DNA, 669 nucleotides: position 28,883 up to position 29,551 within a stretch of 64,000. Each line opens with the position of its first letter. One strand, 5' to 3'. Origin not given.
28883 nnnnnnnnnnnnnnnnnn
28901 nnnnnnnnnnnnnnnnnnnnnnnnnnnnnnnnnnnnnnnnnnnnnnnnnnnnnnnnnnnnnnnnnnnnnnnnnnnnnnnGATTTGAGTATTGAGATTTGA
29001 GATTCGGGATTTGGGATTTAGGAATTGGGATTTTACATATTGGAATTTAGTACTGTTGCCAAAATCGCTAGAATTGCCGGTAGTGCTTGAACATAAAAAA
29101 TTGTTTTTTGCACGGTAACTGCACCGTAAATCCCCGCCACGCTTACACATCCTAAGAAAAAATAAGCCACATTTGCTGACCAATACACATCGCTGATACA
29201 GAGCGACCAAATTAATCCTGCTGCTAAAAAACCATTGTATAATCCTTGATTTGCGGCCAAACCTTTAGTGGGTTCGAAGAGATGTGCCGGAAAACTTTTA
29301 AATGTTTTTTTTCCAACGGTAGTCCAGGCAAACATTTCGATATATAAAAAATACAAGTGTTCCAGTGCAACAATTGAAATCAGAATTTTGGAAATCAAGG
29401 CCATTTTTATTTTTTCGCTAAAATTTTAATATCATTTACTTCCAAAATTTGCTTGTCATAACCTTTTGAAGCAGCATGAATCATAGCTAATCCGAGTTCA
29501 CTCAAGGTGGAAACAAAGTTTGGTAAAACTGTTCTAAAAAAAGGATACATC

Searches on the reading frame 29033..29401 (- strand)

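Call 9: search_protein_families(library=pfam, proteins=[window:29033-29401:-], max_evalue=0.01)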
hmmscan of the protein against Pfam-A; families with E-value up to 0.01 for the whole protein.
window:29033-29401:- (122 aa): 1 family
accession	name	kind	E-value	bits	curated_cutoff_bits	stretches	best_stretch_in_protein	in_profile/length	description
PF06993.17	DUF1304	-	5.4e-39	133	26.9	1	10-116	2-109/110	Protein of unknown function (DUF1304)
